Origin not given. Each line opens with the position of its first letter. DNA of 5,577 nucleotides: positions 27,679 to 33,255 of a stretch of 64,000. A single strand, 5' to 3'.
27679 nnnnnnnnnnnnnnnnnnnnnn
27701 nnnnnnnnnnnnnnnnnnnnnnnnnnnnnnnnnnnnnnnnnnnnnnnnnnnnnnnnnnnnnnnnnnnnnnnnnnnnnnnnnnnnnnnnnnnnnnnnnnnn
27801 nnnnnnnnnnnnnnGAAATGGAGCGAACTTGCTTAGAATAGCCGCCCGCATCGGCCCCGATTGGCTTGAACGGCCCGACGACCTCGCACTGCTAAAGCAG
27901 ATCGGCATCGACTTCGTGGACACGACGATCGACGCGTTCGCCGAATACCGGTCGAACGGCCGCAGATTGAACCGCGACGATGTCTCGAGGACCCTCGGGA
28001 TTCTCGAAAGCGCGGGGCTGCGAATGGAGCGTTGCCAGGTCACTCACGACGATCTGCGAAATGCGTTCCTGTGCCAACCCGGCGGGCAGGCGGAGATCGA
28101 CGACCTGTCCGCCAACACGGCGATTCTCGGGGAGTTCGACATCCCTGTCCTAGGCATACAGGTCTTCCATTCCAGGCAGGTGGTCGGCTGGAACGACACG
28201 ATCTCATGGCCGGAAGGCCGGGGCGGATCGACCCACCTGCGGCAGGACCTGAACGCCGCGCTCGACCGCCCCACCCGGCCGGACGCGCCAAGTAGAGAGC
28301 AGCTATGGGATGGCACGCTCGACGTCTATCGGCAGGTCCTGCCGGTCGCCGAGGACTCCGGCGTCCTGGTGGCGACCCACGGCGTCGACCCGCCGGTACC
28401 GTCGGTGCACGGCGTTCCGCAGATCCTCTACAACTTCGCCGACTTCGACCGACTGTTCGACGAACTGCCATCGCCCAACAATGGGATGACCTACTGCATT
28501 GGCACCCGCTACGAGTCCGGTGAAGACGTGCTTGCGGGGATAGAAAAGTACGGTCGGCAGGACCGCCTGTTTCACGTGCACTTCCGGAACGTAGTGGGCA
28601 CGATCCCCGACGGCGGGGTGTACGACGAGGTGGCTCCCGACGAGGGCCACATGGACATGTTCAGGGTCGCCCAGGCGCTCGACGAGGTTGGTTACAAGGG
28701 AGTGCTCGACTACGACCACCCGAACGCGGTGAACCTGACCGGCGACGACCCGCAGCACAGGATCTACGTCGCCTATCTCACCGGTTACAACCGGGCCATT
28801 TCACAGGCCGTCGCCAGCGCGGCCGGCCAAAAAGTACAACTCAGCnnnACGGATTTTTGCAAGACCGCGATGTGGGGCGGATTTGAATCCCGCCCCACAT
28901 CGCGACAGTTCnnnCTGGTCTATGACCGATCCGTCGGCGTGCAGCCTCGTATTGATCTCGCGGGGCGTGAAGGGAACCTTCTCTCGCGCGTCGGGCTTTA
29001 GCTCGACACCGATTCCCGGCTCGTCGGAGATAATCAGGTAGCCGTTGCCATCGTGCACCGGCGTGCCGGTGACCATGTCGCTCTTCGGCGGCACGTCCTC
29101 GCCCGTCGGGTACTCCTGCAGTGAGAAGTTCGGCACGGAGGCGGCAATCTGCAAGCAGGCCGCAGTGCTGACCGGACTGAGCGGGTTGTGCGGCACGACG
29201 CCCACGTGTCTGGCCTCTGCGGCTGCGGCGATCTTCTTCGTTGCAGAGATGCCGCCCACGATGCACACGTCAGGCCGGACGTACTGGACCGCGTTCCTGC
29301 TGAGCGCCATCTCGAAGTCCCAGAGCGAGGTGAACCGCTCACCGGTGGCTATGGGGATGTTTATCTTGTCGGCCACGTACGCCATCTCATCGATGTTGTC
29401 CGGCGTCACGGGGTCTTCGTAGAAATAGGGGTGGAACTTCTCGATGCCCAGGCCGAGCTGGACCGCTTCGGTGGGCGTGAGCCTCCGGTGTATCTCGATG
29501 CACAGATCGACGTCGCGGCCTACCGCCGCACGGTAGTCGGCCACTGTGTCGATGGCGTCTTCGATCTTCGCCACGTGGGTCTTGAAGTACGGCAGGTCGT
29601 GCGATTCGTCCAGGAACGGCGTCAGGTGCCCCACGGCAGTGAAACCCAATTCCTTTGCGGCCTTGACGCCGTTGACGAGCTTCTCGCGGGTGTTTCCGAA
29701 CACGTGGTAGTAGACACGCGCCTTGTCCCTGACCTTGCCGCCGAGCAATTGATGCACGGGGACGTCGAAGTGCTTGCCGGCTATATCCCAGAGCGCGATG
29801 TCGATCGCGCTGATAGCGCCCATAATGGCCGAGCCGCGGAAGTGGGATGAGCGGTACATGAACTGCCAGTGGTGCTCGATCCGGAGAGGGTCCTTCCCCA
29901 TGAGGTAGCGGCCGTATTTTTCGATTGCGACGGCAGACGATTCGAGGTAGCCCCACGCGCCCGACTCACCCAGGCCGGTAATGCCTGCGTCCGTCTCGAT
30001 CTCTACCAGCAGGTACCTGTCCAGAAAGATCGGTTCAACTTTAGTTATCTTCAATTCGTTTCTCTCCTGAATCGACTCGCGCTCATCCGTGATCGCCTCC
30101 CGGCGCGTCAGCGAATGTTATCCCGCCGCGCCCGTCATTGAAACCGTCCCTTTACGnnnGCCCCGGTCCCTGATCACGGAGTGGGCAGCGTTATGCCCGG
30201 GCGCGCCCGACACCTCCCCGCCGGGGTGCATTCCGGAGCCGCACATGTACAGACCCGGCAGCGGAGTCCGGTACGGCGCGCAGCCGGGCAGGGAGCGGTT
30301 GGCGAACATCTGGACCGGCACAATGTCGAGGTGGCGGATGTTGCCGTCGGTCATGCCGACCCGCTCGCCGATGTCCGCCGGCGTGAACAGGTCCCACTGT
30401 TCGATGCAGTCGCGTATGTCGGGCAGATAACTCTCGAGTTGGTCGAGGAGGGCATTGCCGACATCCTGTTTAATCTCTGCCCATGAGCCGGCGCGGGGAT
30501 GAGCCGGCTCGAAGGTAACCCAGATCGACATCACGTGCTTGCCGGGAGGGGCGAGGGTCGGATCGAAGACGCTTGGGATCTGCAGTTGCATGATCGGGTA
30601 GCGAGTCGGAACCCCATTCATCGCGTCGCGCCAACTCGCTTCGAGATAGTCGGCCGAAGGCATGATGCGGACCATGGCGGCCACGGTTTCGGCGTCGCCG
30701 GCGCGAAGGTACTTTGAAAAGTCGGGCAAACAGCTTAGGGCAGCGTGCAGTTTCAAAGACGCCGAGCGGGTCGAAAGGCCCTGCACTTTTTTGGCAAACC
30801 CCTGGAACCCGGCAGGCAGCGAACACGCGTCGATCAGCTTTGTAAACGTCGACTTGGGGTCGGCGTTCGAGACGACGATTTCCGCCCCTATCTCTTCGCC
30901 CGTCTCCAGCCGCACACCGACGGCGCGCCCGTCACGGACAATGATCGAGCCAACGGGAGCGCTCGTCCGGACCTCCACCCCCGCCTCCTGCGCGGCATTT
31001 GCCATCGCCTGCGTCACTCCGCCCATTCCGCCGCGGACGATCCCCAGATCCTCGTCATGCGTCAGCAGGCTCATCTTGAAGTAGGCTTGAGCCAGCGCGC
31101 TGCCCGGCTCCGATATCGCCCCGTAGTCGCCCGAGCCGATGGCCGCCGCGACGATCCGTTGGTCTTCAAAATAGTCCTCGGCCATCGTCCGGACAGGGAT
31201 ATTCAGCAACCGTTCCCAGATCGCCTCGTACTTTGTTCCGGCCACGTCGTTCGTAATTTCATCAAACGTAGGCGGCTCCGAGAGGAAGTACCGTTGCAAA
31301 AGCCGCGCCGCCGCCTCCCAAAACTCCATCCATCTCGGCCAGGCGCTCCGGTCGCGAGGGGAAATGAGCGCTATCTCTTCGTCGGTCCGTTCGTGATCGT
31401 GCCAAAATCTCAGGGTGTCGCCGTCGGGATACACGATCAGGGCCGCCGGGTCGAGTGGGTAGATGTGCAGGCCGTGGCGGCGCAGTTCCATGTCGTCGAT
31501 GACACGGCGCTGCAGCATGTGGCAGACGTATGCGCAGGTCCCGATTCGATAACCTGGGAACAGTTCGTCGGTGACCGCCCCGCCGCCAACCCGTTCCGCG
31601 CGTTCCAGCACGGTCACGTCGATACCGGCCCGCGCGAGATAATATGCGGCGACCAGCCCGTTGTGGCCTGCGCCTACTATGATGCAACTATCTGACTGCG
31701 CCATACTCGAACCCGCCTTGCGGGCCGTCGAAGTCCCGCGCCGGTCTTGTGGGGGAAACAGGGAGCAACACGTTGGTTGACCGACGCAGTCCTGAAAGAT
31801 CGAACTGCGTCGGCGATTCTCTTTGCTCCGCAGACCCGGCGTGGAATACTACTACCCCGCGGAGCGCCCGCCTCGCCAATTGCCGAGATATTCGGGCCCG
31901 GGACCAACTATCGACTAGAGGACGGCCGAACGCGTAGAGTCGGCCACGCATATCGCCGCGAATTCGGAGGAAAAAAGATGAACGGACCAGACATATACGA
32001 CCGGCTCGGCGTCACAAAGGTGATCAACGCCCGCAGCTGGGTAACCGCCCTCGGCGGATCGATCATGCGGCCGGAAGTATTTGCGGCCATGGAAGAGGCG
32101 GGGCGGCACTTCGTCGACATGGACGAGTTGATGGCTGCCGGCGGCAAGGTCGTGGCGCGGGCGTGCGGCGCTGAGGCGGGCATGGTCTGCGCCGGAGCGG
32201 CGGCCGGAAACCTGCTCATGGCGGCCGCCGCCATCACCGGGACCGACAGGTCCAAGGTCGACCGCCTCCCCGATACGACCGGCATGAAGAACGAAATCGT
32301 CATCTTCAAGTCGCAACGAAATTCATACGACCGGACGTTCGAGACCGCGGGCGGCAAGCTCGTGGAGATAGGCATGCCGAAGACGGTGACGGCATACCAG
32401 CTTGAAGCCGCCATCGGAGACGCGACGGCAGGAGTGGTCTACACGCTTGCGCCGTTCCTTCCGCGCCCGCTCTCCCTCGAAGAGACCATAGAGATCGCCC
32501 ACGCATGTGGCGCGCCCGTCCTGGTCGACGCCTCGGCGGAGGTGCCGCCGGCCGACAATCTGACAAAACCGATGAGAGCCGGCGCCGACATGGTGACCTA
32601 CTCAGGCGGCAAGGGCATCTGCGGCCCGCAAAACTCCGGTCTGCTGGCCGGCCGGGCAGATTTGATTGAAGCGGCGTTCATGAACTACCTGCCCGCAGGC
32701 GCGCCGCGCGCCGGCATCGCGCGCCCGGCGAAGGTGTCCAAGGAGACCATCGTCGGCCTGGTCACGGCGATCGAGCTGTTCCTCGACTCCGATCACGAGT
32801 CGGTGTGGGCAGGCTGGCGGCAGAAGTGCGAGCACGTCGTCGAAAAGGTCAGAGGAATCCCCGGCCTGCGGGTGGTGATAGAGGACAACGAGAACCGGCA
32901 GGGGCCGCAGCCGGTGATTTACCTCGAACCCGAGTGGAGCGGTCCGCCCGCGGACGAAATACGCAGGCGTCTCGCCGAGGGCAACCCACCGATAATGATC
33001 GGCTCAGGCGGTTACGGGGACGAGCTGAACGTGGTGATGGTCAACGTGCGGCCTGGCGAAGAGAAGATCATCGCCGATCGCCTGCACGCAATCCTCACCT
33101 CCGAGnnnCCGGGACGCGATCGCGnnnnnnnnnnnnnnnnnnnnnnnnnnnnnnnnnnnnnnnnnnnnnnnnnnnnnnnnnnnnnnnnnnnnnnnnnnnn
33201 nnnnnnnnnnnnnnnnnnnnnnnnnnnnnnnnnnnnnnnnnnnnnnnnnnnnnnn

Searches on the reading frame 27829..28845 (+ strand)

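Call 19: search_protein_families(library=pfam, proteins=[window:27829-28845:+], max_evalue=0.00001)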
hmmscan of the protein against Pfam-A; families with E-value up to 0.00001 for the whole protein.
window:27829-28845:+ (339 aa): 2 families
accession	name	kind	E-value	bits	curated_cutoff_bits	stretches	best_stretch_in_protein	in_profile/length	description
PF03786.19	UxuA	-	2.7e-24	86.1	23.7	1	155-301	176-322/352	D-mannonate dehydratase (UxuA)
PF01261.30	AP_endonuc_2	-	5.8e-12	46.3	31.1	1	153-300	94-232/249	Xylose isomerase-like TIM barrel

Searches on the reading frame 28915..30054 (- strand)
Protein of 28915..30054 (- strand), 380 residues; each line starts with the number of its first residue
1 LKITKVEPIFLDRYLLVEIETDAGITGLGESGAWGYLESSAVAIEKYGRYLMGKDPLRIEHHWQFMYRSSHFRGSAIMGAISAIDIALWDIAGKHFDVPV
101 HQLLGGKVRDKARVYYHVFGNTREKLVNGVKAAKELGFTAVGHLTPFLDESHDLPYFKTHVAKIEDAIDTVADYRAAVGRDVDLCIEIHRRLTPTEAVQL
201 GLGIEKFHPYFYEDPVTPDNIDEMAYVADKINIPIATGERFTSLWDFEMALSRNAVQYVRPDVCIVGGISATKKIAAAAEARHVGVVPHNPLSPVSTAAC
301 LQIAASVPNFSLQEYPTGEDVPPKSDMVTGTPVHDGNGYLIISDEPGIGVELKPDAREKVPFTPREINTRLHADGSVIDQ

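Call 19: search_protein_families(library=pfam, proteins=[window:28915-30054:-], max_evalue=0.00001)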
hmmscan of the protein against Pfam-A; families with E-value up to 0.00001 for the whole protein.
window:28915-30054:- (380 aa): 2 families
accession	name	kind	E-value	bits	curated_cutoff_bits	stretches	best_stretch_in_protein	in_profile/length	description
PF13378.12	MR_MLE_C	-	1.4e-56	192.1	29.4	1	157-356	18-219/219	Enolase C-terminal domain-like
PF02746.21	MR_MLE_N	-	6.5e-22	78.4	22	1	13-105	27-117/117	Mandelate racemase / muconate lactonizing enzyme, N-terminal domain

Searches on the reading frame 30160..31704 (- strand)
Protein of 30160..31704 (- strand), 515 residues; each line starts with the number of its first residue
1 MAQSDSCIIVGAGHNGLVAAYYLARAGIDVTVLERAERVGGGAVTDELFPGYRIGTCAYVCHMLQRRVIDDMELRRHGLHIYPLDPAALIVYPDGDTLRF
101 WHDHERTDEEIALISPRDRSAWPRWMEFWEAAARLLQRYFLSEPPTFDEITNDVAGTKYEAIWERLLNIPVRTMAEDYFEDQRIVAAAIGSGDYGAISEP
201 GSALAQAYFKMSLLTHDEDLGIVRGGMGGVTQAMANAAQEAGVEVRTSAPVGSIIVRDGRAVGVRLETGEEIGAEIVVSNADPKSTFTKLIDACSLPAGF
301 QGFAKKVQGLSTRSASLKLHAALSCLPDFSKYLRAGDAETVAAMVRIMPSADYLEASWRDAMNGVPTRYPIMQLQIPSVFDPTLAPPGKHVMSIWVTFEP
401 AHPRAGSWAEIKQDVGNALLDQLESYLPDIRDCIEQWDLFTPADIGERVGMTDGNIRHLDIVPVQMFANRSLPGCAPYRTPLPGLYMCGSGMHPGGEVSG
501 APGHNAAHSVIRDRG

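Call 20: search_protein_families(library=pfam, proteins=[window:30160-31704:-], max_evalue=0.00001)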
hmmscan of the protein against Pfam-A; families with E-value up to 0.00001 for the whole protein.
window:30160-31704:- (515 aa): 9 families
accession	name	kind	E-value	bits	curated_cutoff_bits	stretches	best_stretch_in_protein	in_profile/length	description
PF01593.30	Amino_oxidase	-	3.1e-22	79.9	19.8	1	16-297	3-269/443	Flavin containing amine oxidoreductase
PF01266.30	DAO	-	3.1e-17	63.6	27.9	1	8-43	3-38/353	FAD dependent oxidoreductase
PF13450.12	NAD_binding_8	-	5e-12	46.4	21.9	1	9-63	1-54/68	NAD(P)-binding Rossmann-like domain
PF01946.23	Thi4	-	4.1e-08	33.2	26.2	1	7-44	20-58/235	Thi4 family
PF07992.20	Pyr_redox_2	-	9e-08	32.3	26.1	0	7-46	3-43/291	Pyridine nucleotide-disulphide oxidoreductase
PF00070.33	Pyr_redox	-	5.8e-07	30.4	22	0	8-40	3-35/82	Pyridine nucleotide-disulphide oxidoreductase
PF00890.30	FAD_binding_2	-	3.1e-06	27.1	20.4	0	8-42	3-37/414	FAD binding domain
PF01494.25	FAD_binding_3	-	3.9e-06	26.8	22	0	8-37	5-34/349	FAD binding domain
PF03486.20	HI0933_like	-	9.4e-06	25.7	50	0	7-40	3-36/244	HI0933-like protein Rossmann domain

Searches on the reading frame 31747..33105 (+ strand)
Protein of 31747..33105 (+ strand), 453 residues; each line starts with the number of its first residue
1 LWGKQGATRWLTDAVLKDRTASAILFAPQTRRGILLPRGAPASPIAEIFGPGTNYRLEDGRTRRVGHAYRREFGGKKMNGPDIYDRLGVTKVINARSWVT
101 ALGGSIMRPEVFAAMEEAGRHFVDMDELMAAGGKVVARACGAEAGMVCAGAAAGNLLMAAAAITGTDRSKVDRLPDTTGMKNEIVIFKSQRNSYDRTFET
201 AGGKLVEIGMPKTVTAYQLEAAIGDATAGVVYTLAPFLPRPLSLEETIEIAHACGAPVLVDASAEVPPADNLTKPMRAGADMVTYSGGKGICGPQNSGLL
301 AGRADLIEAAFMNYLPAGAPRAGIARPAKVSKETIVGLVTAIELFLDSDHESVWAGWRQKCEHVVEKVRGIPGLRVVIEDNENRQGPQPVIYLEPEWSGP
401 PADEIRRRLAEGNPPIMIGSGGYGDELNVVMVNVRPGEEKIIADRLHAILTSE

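Call 20: search_protein_families(library=pfam, proteins=[window:31747-33105:+], max_evalue=0.00001)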
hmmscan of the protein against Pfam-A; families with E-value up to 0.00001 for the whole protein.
window:31747-33105:+ (453 aa): 2 families
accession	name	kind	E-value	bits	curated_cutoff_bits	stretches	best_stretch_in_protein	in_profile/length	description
PF00266.25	Aminotran_5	-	7.8e-07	28.8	21.5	1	243-384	157-307/371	Aminotransferase class-V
PF03841.19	SelA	-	3.8e-06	26.6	22.8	0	196-350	106-264/367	L-seryl-tRNA selenium transferase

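Call 21: search_protein_families(library=ncbifam, proteins=[window:31747-33105:+], max_evalue=0.00001)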
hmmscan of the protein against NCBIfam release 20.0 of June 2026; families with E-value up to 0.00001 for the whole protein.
window:31747-33105:+ (453 aa): 4 families
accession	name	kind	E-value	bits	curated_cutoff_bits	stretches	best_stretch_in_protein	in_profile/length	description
TIGR01437.1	selA_rel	subfamily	2.4e-58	197.8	385.3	1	83-449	1-362/363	DgaE family pyridoxal phosphate-dependent ammonia lyase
NF047797.1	glminPNH3LysDgaE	equivalog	1.3e-53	182.2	600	1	82-417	2-328/367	D-glucosaminate-6-phosphate ammonia lyase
TIGR00474.1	selA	equivalog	3.5e-08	32.7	267.9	1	199-313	184-311/455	L-seryl-tRNA(Sec) selenium transferase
TIGR01325.1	O_suc_HS_sulf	equivalog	9.4e-06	24.5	510.05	0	244-314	158-226/380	O-succinylhomoserine sulfhydrylase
